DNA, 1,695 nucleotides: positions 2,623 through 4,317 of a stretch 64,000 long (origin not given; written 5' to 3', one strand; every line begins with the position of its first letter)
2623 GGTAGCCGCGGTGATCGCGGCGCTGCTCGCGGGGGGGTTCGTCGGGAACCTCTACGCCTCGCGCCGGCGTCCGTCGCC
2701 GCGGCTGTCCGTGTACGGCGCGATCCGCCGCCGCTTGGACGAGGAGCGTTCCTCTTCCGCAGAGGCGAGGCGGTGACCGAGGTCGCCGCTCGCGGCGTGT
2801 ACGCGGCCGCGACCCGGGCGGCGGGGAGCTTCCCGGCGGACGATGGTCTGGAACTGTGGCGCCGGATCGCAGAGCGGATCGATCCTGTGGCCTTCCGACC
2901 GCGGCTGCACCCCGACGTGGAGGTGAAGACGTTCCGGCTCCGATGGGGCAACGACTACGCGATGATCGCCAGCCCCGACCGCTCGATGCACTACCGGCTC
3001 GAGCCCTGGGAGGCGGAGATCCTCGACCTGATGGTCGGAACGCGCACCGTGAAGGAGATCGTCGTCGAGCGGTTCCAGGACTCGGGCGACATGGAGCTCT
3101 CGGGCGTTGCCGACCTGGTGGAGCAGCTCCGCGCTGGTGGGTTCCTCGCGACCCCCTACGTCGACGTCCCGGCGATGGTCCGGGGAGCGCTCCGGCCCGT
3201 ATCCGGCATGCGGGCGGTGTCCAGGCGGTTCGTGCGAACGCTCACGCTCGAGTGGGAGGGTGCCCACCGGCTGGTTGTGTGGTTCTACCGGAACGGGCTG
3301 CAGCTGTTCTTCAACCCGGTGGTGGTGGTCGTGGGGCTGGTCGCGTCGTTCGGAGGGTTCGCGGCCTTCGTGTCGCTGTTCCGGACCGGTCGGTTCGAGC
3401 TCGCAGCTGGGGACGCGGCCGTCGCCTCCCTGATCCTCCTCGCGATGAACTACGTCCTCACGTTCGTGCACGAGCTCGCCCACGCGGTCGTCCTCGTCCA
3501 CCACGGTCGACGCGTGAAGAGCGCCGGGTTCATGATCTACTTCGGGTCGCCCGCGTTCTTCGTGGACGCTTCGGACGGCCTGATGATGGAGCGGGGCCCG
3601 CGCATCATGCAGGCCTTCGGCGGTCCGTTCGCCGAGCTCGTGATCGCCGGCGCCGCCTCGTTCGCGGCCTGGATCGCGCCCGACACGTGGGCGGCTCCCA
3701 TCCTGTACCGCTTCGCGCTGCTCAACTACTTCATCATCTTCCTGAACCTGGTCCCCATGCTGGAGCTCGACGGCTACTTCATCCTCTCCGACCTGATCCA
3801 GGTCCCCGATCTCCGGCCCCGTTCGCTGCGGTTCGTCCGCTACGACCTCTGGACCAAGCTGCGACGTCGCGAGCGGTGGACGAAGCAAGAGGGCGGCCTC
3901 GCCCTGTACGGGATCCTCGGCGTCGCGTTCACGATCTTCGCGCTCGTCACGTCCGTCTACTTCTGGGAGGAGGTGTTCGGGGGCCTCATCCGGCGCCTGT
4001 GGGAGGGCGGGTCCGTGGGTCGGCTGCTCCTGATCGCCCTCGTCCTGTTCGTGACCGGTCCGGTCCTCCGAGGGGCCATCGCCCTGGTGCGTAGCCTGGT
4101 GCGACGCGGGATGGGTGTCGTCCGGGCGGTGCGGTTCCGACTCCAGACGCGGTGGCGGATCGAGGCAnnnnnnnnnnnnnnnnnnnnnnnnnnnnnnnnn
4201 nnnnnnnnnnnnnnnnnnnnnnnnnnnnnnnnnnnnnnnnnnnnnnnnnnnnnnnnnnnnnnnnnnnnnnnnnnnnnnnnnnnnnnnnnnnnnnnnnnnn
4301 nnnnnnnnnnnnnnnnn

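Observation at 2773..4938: Site-2-protease-like M50 metalloprotease fused to tandem cNMP-binding domains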

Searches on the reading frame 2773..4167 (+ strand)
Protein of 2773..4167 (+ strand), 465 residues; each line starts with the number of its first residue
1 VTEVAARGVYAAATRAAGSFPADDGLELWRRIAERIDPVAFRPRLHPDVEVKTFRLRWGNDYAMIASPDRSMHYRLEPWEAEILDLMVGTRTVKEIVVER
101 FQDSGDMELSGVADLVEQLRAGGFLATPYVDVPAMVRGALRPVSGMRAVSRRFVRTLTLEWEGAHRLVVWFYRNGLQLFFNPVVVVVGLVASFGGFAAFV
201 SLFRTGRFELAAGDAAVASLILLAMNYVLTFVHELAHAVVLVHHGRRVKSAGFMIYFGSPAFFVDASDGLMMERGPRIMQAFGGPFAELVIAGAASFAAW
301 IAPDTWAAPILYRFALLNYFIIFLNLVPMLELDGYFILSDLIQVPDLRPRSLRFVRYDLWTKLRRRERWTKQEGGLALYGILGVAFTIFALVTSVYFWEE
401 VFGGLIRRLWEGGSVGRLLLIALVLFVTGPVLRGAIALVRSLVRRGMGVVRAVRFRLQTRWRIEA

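Call 17: search_solved_structures(query=window:2773-4167:+, max_evalue=10)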
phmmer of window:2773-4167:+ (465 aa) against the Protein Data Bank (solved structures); distinct sequences matched with E-value up to 10: 3.
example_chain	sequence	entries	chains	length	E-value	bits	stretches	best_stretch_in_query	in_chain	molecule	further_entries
8vjl_A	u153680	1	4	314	0.0066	18.6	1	227-339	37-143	Stage IV sporulation protein FB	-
3b4r_A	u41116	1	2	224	0.032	16.3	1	220-342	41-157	Putative zinc metalloprotease MJ0392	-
9j82_A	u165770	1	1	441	2.8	9.9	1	277-357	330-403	Putative zinc metalloprotease aq_1964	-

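Call 21: search_protein_representatives(protein=window:2773-4167:+)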
Query: 465 residues. Proteins with E-value up to 0.001 (for the whole library): 8665; up to 1e-10: 2647; up to 1e-30: 394. The best 150 are listed.
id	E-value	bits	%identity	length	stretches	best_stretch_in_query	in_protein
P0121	3.8e-159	546.9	58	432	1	8-433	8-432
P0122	5.1e-149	513.5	53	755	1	16-465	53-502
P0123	7.3e-136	470.1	47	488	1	8-463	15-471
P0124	3.2e-135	468.0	61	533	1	2-375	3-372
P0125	2.3e-122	425.7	52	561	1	5-391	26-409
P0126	1.2e-117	410.1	46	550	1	27-462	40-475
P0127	2.8e-117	408.9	51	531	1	64-465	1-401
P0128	2.7e-113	395.7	51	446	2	123-465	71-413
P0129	1.0e-108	380.7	54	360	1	140-453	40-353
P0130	5.4e-100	351.9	48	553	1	22-369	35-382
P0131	7.2e-100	351.5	41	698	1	23-465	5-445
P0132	1.4e-98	347.2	52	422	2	64-367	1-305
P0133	2.5e-97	343.1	43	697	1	22-465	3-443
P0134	7.5e-93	328.3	40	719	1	27-465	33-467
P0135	1.4e-92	327.4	40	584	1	8-465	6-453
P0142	2.0e-81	290.7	37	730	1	15-465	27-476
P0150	1.6e-70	254.7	37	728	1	18-453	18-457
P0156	2.9e-62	227.5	36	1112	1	25-439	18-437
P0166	2.8e-58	214.4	33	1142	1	26-447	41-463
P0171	1.3e-57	212.1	36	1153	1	27-433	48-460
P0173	2.6e-57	211.2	32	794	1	7-444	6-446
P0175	1.9e-56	208.3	33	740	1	16-434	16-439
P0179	1.1e-55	205.8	33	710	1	27-423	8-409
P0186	6.2e-55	203.3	35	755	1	38-431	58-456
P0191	3.0e-54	201.1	31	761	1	27-438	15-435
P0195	7.2e-54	199.8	35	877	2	15-365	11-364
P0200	8.0e-53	196.4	33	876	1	26-432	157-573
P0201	9.0e-53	196.2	33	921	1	27-462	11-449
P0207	8.8e-52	192.9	32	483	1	27-445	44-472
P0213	3.5e-51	190.9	40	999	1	21-439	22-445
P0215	7.2e-51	189.9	30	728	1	27-435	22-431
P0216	8.2e-51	189.7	34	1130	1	15-433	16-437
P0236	2.4e-49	184.9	31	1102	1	17-444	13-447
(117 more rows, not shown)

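Call 22: search_protein_families(library=pfam, proteins=[P0156, P0166, P0173, P0195, P0200, P0201, P0131, P0142, P0123, P0213], max_evalue=0.001)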
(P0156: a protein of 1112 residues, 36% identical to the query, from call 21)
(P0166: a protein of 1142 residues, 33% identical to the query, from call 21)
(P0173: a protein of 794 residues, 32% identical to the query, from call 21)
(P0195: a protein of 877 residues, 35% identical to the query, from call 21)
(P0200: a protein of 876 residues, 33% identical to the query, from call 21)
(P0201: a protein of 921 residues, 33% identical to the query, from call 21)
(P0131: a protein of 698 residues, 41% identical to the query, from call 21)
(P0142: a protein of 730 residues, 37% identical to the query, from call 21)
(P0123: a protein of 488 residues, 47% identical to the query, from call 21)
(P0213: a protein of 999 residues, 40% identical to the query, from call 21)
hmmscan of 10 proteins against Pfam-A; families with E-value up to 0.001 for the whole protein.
P0156 (1112 aa): 1 family
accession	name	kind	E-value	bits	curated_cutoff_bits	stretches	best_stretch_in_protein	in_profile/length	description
PF00027.35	cNMP_binding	-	2.2e-48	162.6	27.5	2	996-1081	4-89/89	Cyclic nucleotide-binding domain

P0166 (1142 aa): 1 family
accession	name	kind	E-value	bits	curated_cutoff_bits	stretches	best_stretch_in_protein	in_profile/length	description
PF00027.35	cNMP_binding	-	2.3e-47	159.3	27.5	2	894-981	2-89/89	Cyclic nucleotide-binding domain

P0173 (794 aa): 2 families
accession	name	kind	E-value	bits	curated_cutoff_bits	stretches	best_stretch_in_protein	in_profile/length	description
PF05402.18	PqqD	-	0.00044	21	23.4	0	65-121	7-66/67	Coenzyme PQQ synthesis protein D (PqqD)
PF02163.28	Peptidase_M50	-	0.00047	20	27.2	1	224-301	3-102/221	Peptidase family M50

P0195 (877 aa): 0 families

P0200 (876 aa): 4 families
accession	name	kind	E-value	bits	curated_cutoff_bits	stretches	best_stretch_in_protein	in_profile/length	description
PF00027.35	cNMP_binding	-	1.6e-46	156.6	27.5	2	759-844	3-88/89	Cyclic nucleotide-binding domain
PF00498.31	FHA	-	2.2e-14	54.1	20.7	1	51-115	1-67/67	FHA domain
PF16697.10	Yop-YscD_cpl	-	1.2e-11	45.1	33.2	1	43-121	11-90/94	Inner membrane component of T3SS, cytoplasmic domain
PF02163.28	Peptidase_M50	-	7.2e-05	22.7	27.2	1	358-448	3-114/221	Peptidase family M50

P0201 (921 aa): 4 families
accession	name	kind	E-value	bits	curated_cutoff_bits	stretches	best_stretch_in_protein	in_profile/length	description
PF00027.35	cNMP_binding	-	3.6e-40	136.2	27.5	2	480-563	2-86/89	Cyclic nucleotide-binding domain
PF00578.27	AhpC-TSA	-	1.4e-21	77.1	26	1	729-840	1-112/124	AhpC/TSA family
PF08534.16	Redoxin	-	2.8e-14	53.6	26.6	1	729-823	2-99/148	Redoxin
PF02163.28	Peptidase_M50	-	8.2e-05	22.5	27.2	0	212-288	5-102/221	Peptidase family M50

P0131 (698 aa): 3 families
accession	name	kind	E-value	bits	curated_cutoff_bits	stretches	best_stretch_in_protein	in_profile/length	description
PF00027.35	cNMP_binding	-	3.8e-42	142.6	27.5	2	599-679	2-87/89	Cyclic nucleotide-binding domain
PF02163.28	Peptidase_M50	-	4.6e-06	26.6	27.2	0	272-323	144-195/221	Peptidase family M50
PF13398.12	Peptidase_M50B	-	0.00057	20.1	26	1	200-305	15-114/201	Peptidase M50B-like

P0142 (730 aa): 1 family
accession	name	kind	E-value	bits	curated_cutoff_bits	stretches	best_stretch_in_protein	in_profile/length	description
PF00027.35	cNMP_binding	-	2.9e-46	155.8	27.5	2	630-709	3-87/89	Cyclic nucleotide-binding domain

P0123 (488 aa): 1 family
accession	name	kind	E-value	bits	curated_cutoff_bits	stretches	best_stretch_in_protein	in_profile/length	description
PF02163.28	Peptidase_M50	-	3.5e-06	27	27.2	0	235-307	7-100/221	Peptidase family M50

P0213 (999 aa): 1 family
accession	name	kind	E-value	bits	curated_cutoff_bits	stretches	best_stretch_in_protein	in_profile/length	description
PF02163.28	Peptidase_M50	-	4.1e-06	26.7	27.2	1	231-304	7-101/221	Peptidase family M50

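Call 50: search_protein_families(library=ncbifam, proteins=[P0156, P0166, P0171, P0213, P0216, P0173, P0191, P0195, P0123, P0207], max_evalue=0.001)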
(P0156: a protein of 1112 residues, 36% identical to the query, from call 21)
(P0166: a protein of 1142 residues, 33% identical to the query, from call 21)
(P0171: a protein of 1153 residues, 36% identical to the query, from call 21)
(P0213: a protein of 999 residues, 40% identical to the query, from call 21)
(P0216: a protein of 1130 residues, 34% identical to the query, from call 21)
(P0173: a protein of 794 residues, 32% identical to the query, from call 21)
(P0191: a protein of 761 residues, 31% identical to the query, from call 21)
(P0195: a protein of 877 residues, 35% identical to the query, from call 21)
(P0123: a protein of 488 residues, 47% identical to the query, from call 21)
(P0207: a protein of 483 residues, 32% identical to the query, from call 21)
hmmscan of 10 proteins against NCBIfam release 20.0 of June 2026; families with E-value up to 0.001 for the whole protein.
P0156 (1112 aa): 9 families
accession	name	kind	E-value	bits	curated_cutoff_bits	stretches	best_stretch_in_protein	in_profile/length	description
NF041824.1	daptide_HExxH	equivalog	3.1e-40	138.5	300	1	56-396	18-343/379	daptide biosynthesis intramembrane metalloprotease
NF058543.1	ActPatMycb56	equivalog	1.4e-35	122.7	460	2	973-1094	1-120/317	acetyltransferase Pat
NF041163.2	encap_f2b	equivalog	1.5e-29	103.4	400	2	961-1095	64-200/450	family 2B encapsulin nanocompartment shell protein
NF008732.0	PRK11753.1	equivalog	1.1e-23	83.8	266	2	984-1104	16-137/214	cAMP-activated global transcriptional regulator CRP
TIGR03896.1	cyc_nuc_ocin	subfamily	3.1e-19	69.5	161.05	2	975-1082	145-252/317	bacteriocin-type transport-associated protein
NF058609.1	RiPP_HExxH_LiaK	equivalog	2.6e-10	40.4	225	1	224-341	99-214/246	YydH/LiaK family epipeptide maturation metalloprotease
NF006901.0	PRK09392.1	equivalog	1.7e-07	30.8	211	1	969-1079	8-117/236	transcriptional activator FtrB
TIGR03697.1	NtcA_cyano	equivalog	0.00012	22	244.95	0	999-1099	1-103/193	global nitrogen regulator NtcA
NF010499.0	PRK13918.1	equivalog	0.00054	19.5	274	0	992-1072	13-91/205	CRP/FNR family transcriptional regulator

P0166 (1142 aa): 10 families
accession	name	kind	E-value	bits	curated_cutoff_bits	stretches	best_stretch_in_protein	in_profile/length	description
NF041824.1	daptide_HExxH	equivalog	1.4e-43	149.5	300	1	84-442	24-369/379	daptide biosynthesis intramembrane metalloprotease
NF058543.1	ActPatMycb56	equivalog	2.6e-27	95.5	460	2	875-978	3-105/317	acetyltransferase Pat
NF008732.0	PRK11753.1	equivalog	1.4e-25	90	266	2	1010-1132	14-137/214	cAMP-activated global transcriptional regulator CRP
NF041163.2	encap_f2b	equivalog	9e-24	84.4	400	2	866-991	69-196/450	family 2B encapsulin nanocompartment shell protein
TIGR03896.1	cyc_nuc_ocin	subfamily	3.5e-23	82.5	161.05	2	1022-1114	11-107/317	bacteriocin-type transport-associated protein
NF006901.0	PRK09392.1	equivalog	3.9e-15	55.8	211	1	997-1120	8-131/236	transcriptional activator FtrB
NF058609.1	RiPP_HExxH_LiaK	equivalog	3.4e-10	40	225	1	247-363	100-215/246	YydH/LiaK family epipeptide maturation metalloprotease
NF050815.1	TransActFtrBCaul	equivalog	1.3e-07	31.2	300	1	998-1114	11-127/251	transcriptional activator FtrB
NF010499.0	PRK13918.1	equivalog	2.6e-07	30.4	274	0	896-953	17-74/205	CRP/FNR family transcriptional regulator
NF052518.1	TransRegLdrP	equivalog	4.9e-05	23.4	300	0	901-957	9-65/195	transcriptional regulator LdrP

P0171 (1153 aa): 8 families
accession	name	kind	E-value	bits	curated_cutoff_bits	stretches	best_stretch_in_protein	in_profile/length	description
NF041824.1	daptide_HExxH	equivalog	7.4e-43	147.1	300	1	81-452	16-369/379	daptide biosynthesis intramembrane metalloprotease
NF058543.1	ActPatMycb56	equivalog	8.2e-26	90.6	460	2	888-1011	1-123/317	acetyltransferase Pat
TIGR03896.1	cyc_nuc_ocin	subfamily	2e-18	66.9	161.05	2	881-991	136-246/317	bacteriocin-type transport-associated protein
NF041163.2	encap_f2b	equivalog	2.4e-18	66.5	400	2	885-1008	73-198/450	family 2B encapsulin nanocompartment shell protein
NF058609.1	RiPP_HExxH_LiaK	equivalog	8.7e-16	58.3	225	1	242-372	90-216/246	YydH/LiaK family epipeptide maturation metalloprotease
NF008732.0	PRK11753.1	equivalog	3.4e-15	56.1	266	2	896-998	13-116/214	cAMP-activated global transcriptional regulator CRP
NF006901.0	PRK09392.1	equivalog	8.9e-07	28.5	211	1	884-993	8-116/236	transcriptional activator FtrB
NF050815.1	TransActFtrBCaul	equivalog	4.2e-05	22.9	300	1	883-993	9-118/251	transcriptional activator FtrB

P0213 (999 aa): 2 families
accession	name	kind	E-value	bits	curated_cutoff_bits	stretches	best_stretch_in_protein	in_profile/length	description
NF041824.1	daptide_HExxH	equivalog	1.6e-33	116.4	300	1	69-411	24-353/379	daptide biosynthesis intramembrane metalloprotease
NF058609.1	RiPP_HExxH_LiaK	equivalog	1.3e-10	41.4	225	1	225-346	93-214/246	YydH/LiaK family epipeptide maturation metalloprotease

P0216 (1130 aa): 2 families
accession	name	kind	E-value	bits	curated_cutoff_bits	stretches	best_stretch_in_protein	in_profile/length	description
NF041824.1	daptide_HExxH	equivalog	3.3e-35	121.9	300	1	73-418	26-360/379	daptide biosynthesis intramembrane metalloprotease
NF058609.1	RiPP_HExxH_LiaK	equivalog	6.6e-11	42.3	225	1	228-349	94-215/246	YydH/LiaK family epipeptide maturation metalloprotease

P0173 (794 aa): 2 families
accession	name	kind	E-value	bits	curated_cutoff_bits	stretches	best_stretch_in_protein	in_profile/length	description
NF041824.1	daptide_HExxH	equivalog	3.3e-44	151.5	300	1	41-434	1-369/379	daptide biosynthesis intramembrane metalloprotease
NF058609.1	RiPP_HExxH_LiaK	equivalog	2.2e-06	27.5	225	1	220-348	91-217/246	YydH/LiaK family epipeptide maturation metalloprotease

P0191 (761 aa): 2 families
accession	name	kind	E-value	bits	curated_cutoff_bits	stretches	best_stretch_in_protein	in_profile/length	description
NF041824.1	daptide_HExxH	equivalog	1.5e-42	146.1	300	1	46-423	13-373/379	daptide biosynthesis intramembrane metalloprotease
NF058609.1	RiPP_HExxH_LiaK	equivalog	7.2e-13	48.8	225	1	212-340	91-217/246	YydH/LiaK family epipeptide maturation metalloprotease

P0195 (877 aa): 2 families
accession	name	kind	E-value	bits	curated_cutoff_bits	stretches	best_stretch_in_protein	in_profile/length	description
NF041824.1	daptide_HExxH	equivalog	2.1e-42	145.6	300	1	63-357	23-300/379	daptide biosynthesis intramembrane metalloprotease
NF058609.1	RiPP_HExxH_LiaK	equivalog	4e-12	46.3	225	1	226-343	99-214/246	YydH/LiaK family epipeptide maturation metalloprotease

P0123 (488 aa): 2 families
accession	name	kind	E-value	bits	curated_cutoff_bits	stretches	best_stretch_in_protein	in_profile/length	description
NF041824.1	daptide_HExxH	equivalog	2.9e-43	148.5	300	1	65-435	13-368/379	daptide biosynthesis intramembrane metalloprotease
NF058609.1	RiPP_HExxH_LiaK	equivalog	1e-11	45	225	1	228-348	92-210/246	YydH/LiaK family epipeptide maturation metalloprotease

P0207 (483 aa): 3 families
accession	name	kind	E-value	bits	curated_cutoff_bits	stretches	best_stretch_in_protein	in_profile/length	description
NF041824.1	daptide_HExxH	equivalog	1.2e-49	169.4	300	1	68-425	7-347/379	daptide biosynthesis intramembrane metalloprotease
NF058609.1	RiPP_HExxH_LiaK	equivalog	5.2e-14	52.5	225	1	241-365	92-214/246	YydH/LiaK family epipeptide maturation metalloprotease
TIGR04248.1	SCM_PqqD_rel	equivalog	0.00037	20.6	100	1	79-115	15-51/84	SynChlorMet cassette protein ScmD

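Call 53: find_homologous_proteins(query=P0156, max_evalue=1e-20)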
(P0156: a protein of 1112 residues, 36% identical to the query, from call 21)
Query P0156 (1112 aa): 294 proteins with E <= 1e-20 among 8000 candidates; the best 120 are listed.
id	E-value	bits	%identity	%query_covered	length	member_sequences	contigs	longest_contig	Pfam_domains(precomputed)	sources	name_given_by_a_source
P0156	0.0e+0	2456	100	100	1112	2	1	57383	PF00027.36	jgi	-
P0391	0.0e+0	1498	64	98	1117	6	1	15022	PF00027.36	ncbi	-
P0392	0.0e+0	1485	65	99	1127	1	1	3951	PF00027.36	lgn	-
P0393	0.0e+0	1471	64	99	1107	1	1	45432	PF00027.36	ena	-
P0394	0.0e+0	1451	63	99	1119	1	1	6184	PF00027.36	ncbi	-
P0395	0.0e+0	1436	62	99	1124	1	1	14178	PF00027.36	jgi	jgi:putative peptide zinc metalloprotease protein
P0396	0.0e+0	1408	62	98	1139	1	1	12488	PF00027.36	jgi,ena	-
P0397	0.0e+0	1179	60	87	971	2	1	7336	PF00027.36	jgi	jgi:putative peptide zinc metalloprotease protein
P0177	1.5e-186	640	39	36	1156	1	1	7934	PF00027.36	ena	-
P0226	4.4e-185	636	34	97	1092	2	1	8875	PF00027.36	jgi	-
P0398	2.8e-184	633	42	39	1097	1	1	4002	PF00027.36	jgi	jgi:putative peptide zinc metalloprotease protein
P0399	2.4e-181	623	43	41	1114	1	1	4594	PF00027.36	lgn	-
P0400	2.6e-180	620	45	41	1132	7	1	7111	PF00027.36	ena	-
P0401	7.8e-179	615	44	41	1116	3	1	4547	PF02163.29,PF00027.36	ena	-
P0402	1.3e-178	614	44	41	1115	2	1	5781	PF00027.36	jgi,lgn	-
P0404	3.3e-176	606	44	41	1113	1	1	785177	PF00027.36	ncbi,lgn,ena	-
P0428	3.0e-166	573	34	39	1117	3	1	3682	PF00027.36,PF05402.19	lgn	-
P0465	1.1e-156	542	35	39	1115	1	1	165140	PF02163.29,PF00027.36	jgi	jgi:putative peptide zinc metalloprotease protein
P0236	1.8e-156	541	39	28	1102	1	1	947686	PF00027.36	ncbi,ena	-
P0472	6.1e-154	532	41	39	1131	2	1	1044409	PF00027.36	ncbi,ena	-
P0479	3.4e-150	520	40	40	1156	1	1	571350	PF00027.36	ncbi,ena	-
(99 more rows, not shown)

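Call 54: find_encoding_contigs(protein=P0404, flank=8000, max_places=1)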
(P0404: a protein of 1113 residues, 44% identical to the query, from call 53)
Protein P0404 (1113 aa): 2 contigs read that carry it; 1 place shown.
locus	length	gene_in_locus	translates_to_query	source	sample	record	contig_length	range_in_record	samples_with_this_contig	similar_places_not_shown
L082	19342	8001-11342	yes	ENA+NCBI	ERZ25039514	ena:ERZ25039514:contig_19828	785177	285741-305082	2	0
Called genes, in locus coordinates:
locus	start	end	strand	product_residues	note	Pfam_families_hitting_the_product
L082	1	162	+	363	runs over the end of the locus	PF08240:ADH_N, PF16912:Glu_dehyd_C, PF00107:ADH_zinc_N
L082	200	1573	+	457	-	PF05369:MtmB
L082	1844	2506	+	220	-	PF02607:B12-binding_2, PF02310:B12-binding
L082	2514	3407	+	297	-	PF02811:PHP (weak)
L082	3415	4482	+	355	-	PF01208:URO-D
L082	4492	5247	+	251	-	PF00702:Hydrolase, PF12710:HAD, PF13419:HAD_2, PF13242:Hydrolase_like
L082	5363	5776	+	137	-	PF07366:SnoaL, PF12680:SnoaL_2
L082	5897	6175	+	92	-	-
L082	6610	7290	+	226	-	PF00027:cNMP_binding, PF13545:HTH_Crp_2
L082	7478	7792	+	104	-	PF14407:Frankia_peptide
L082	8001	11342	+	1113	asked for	PF00027:cNMP_binding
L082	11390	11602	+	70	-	-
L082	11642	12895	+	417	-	PF00027:cNMP_binding, PF07228:SpoIIE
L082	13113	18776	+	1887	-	PF00211:Guanylate_cyc, PF20703:nSTAND1, PF00400:WD40, PF23381:Beta-prop_IFT122_1st, PF24807:WD40_CDC20-Fz, PF24814:WD40_Prp19, PF24817:WD40_WDHD1_1st, PF25168:Beta-prop_WDR36-Utp21_2nd, +68 more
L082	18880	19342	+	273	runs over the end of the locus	PF00211:Guanylate_cyc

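Call 55: find_encoding_contigs(protein=P0472, flank=8000, max_places=1)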
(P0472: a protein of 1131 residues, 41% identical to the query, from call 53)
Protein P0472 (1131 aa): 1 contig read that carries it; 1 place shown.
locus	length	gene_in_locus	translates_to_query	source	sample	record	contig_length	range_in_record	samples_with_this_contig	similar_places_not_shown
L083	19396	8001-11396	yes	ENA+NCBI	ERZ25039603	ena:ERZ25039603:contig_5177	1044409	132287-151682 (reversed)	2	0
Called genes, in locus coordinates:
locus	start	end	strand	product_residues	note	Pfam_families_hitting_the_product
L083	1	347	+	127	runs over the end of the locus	PF04463:2-thiour_desulf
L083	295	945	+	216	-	PF08349:DUF1722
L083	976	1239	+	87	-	-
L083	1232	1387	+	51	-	PF08349:DUF1722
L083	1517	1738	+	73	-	-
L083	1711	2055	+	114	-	PF02452:PemK_toxin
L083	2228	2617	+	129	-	PF08349:DUF1722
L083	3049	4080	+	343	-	PF00248:Aldo_ket_red, PF13187:Fer4_9 (weak)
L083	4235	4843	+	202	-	PF08349:DUF1722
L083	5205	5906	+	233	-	PF00027:cNMP_binding, PF00325:Crp (faint), PF13545:HTH_Crp_2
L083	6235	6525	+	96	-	PF14407:Frankia_peptide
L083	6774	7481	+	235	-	-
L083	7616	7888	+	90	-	PF14407:Frankia_peptide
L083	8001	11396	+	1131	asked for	PF00027:cNMP_binding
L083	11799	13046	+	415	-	PF00027:cNMP_binding, PF07228:SpoIIE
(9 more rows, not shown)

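Call 56: find_encoding_contigs(protein=P0156, flank=8000, max_places=1)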
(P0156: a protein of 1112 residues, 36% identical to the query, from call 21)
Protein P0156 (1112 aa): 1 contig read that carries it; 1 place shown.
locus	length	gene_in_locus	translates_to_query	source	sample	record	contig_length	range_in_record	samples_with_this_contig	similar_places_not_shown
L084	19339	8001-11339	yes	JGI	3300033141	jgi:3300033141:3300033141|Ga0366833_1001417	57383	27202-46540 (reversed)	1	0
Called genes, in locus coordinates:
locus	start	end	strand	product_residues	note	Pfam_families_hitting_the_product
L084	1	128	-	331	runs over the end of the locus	PF00291:PALP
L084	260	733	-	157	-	PF01925:TauE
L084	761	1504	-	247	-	PF01507:PAPS_reduct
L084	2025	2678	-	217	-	PF00702:Hydrolase (weak), PF06888:Put_Phosphatase, PF12710:HAD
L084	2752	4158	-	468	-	PF02878:PGM_PMM_I, PF02879:PGM_PMM_II, PF02880:PGM_PMM_III, PF00408:PGM_PMM_IV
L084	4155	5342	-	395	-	PF01979:Amidohydro_1, PF07969:Amidohydro_3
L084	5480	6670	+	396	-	PF00696:AA_kinase, PF17785:PUA_3 (faint), PF01472:PUA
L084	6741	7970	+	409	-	-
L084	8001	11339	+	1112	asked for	PF00027:cNMP_binding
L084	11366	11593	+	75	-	-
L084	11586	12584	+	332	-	-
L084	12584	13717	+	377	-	PF00561:Abhydrolase_1, PF12146:Hydrolase_4, PF02089:Palm_thioest (weak), PF12697:Abhydrolase_6, PF07819:PGAP1 (faint)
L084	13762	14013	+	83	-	PF14407:Frankia_peptide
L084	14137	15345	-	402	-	-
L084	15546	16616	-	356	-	-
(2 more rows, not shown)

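Call 66: find_encoding_contigs(protein=P0236, flank=8000, max_places=1)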
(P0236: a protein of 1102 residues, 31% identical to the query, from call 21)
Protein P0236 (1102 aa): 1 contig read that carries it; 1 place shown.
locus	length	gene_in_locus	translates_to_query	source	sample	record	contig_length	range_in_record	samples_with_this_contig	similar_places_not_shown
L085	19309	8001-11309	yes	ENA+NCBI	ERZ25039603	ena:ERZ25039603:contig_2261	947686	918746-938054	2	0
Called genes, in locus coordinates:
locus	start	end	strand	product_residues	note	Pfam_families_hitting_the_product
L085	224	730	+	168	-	-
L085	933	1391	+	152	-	PF00239:Resolvase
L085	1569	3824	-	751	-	PF00136:DNA_pol_B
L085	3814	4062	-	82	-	PF26485:DUF8156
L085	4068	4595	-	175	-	-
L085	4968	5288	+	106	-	-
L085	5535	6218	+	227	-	PF00027:cNMP_binding, PF13545:HTH_Crp_2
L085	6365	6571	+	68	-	PF14407:Frankia_peptide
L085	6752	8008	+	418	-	PF00675:Peptidase_M16, PF05193:Peptidase_M16_C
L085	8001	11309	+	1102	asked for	PF00027:cNMP_binding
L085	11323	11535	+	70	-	PF17982:C5HCH (weak)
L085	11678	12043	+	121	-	-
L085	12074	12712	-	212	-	PF07592:DDE_Tnp_ISAZ013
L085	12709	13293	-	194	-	PF07592:DDE_Tnp_ISAZ013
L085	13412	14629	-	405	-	PF01526:DDE_Tnp_Tn3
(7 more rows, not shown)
